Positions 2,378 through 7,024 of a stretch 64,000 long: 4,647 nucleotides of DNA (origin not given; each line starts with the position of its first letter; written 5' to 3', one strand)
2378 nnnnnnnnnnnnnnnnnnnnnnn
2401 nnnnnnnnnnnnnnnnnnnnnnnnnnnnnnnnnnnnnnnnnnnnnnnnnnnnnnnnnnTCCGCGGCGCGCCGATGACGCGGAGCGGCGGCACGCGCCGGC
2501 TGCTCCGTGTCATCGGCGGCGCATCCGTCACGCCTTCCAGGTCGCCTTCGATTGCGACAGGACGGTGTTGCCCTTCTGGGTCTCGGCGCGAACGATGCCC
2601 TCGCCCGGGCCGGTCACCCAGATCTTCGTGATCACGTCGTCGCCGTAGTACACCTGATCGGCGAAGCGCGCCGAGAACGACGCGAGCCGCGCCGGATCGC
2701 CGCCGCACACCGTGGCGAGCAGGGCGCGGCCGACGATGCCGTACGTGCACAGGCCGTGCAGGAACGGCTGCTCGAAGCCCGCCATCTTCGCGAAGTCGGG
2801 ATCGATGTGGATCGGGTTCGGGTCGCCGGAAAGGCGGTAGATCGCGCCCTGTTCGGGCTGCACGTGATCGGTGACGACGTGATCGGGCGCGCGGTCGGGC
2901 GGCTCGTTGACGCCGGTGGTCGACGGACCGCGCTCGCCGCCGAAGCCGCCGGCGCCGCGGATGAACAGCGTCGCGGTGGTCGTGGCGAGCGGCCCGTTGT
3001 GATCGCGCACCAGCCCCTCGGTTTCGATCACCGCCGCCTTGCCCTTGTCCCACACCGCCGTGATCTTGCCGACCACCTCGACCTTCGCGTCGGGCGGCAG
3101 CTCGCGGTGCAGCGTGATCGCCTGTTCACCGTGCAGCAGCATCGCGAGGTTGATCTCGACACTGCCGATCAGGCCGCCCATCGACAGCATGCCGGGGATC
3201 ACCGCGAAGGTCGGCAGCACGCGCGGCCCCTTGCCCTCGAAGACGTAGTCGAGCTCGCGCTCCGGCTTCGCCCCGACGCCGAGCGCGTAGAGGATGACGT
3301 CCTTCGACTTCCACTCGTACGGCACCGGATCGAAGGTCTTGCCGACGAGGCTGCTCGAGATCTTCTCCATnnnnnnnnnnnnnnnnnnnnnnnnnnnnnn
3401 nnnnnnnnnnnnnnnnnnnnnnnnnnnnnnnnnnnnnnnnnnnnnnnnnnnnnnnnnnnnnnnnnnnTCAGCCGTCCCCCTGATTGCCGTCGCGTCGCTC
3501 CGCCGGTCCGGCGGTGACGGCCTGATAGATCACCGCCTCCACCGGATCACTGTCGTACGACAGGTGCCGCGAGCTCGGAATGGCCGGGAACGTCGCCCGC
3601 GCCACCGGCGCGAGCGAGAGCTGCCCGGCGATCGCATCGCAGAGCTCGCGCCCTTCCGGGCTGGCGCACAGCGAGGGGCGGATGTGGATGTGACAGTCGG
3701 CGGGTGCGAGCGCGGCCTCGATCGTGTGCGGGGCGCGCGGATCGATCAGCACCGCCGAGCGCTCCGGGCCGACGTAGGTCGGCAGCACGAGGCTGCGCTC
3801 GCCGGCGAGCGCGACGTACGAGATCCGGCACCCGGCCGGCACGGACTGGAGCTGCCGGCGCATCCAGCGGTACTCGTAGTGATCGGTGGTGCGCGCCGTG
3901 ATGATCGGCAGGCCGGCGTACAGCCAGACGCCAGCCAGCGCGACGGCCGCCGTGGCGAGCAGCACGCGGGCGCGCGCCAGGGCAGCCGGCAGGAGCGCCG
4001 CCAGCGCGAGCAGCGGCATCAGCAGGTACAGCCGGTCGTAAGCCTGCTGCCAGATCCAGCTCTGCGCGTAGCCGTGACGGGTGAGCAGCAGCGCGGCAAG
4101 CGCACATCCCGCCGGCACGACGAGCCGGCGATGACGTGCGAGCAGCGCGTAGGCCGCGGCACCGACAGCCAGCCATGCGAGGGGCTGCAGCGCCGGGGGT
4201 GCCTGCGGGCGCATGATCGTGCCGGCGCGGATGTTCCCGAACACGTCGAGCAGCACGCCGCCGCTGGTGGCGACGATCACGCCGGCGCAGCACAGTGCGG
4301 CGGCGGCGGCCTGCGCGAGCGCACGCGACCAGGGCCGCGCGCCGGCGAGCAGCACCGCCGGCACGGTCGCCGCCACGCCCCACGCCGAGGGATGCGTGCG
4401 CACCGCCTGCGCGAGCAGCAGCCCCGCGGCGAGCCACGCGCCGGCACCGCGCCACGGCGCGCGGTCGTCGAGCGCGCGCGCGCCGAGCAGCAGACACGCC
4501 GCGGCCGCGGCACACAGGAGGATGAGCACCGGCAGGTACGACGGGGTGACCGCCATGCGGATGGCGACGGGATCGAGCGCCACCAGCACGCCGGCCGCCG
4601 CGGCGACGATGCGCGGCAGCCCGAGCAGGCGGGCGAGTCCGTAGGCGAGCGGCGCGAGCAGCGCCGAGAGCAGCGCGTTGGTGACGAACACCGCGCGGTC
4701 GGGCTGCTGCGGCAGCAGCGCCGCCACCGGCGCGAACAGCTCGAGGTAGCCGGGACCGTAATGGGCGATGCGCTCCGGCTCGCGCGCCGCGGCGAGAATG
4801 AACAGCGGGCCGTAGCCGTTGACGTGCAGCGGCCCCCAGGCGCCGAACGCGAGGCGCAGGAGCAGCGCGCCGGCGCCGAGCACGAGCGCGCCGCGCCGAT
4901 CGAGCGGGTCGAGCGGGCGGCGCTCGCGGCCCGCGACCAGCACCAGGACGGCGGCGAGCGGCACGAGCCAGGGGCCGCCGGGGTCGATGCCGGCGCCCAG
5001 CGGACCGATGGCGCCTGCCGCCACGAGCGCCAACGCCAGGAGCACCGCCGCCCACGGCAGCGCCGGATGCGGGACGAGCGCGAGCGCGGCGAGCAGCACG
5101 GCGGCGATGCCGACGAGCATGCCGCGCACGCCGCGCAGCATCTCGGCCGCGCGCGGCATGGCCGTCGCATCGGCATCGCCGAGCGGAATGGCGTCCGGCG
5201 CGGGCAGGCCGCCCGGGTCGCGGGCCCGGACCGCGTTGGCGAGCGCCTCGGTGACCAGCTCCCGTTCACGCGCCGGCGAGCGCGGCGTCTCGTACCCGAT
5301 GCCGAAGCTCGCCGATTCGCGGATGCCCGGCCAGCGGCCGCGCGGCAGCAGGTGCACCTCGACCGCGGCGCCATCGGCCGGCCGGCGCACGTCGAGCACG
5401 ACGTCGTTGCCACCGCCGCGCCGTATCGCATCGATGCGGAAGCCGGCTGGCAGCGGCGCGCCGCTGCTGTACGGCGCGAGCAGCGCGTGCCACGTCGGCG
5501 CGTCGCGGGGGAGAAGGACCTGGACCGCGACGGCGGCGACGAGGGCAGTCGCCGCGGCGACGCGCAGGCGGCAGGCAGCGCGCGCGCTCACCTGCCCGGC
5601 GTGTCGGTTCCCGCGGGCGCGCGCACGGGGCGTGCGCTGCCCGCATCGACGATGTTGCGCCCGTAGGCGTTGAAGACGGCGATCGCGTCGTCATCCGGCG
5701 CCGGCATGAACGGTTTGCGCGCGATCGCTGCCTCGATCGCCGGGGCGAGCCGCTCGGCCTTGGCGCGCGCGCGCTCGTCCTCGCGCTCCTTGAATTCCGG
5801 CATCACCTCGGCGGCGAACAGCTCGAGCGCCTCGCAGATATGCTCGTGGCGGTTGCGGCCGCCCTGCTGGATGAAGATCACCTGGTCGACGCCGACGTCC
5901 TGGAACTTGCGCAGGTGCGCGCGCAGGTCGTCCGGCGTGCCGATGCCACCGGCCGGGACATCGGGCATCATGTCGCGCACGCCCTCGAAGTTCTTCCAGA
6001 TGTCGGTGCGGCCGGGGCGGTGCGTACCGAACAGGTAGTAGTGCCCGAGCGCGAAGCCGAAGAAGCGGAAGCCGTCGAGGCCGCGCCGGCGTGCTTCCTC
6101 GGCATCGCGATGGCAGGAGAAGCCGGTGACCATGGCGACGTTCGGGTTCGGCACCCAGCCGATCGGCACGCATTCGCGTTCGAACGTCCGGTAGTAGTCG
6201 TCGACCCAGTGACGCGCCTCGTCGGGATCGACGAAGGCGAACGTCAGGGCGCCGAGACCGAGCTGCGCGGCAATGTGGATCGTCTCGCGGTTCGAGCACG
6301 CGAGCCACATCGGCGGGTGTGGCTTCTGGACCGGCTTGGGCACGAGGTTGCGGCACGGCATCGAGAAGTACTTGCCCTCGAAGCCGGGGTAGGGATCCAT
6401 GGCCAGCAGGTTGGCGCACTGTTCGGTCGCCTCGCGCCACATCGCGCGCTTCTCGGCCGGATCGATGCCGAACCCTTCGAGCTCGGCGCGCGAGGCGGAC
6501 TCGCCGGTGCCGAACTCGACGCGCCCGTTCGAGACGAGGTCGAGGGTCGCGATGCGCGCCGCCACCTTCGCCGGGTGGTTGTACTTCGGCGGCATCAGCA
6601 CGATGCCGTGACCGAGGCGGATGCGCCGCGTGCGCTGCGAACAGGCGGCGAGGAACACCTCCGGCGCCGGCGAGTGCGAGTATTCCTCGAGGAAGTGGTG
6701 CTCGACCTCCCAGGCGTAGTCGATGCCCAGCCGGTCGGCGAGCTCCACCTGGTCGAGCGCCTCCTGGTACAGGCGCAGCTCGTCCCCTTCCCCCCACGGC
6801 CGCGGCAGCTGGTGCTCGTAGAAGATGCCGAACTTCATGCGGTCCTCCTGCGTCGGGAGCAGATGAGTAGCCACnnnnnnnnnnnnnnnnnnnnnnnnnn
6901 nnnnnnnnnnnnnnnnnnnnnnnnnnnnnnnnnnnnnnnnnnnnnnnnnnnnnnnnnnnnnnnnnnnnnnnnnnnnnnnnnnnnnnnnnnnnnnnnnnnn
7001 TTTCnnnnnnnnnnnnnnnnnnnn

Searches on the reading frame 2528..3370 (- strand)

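Call 60: search_protein_families(library=pfam, proteins=[window:2528-3370:-], max_evalue=0.0001)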
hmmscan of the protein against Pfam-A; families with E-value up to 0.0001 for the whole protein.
window:2528-3370:- (280 aa): 3 families
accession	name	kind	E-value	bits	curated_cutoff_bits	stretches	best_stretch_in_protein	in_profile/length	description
PF22622.2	MFE-2_hydrat-2_N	-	4.5e-28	98.1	27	1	18-139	1-130/130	MFE-2 hydratase 2 N-terminal domain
PF01575.25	MaoC_dehydratas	-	8.8e-28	96.8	27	1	156-266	4-115/123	MaoC like domain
PF13452.11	FAS1_DH_region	-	1.8e-09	38.3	22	1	8-127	2-127/132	FAS1-like, dehydratase domain region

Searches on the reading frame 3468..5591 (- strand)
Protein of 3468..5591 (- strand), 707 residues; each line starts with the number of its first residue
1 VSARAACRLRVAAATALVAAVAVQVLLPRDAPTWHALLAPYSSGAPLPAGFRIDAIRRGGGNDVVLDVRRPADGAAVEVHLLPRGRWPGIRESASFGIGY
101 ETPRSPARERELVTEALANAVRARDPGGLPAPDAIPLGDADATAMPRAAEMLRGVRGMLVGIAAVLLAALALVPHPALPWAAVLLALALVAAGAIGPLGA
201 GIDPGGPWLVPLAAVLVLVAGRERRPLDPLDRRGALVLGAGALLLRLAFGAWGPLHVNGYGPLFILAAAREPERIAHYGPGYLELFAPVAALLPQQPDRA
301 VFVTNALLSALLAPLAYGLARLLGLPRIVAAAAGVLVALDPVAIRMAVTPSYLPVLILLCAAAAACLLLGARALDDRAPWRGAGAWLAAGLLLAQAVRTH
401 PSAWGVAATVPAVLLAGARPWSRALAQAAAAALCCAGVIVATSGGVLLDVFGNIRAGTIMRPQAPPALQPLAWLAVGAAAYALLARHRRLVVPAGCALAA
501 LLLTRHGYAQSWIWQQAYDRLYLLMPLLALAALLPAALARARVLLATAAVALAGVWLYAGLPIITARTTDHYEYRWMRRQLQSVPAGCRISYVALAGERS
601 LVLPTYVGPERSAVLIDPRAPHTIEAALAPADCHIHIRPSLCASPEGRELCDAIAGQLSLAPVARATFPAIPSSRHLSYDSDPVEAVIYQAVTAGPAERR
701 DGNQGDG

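Call 60: search_protein_families(library=pfam, proteins=[window:3468-5591:-], max_evalue=0.0001)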
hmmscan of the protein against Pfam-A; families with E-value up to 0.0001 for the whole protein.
window:3468-5591:- (707 aa): 1 family
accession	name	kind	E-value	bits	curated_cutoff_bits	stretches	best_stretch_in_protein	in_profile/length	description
PF02366.24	PMT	-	2.5e-05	24.4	22.7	1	304-423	88-203/245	Dolichyl-phosphate-mannose-protein mannosyltransferase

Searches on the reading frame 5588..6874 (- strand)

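Call 60: search_protein_families(library=pfam, proteins=[window:5588-6874:-], max_evalue=0.0001)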
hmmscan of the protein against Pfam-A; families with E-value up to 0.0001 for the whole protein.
window:5588-6874:- (428 aa): 1 family
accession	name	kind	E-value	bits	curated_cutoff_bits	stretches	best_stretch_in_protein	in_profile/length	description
PF00296.26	Bac_luciferase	-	2.3e-50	172.2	27.9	1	13-331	1-314/314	Luciferase-like monooxygenase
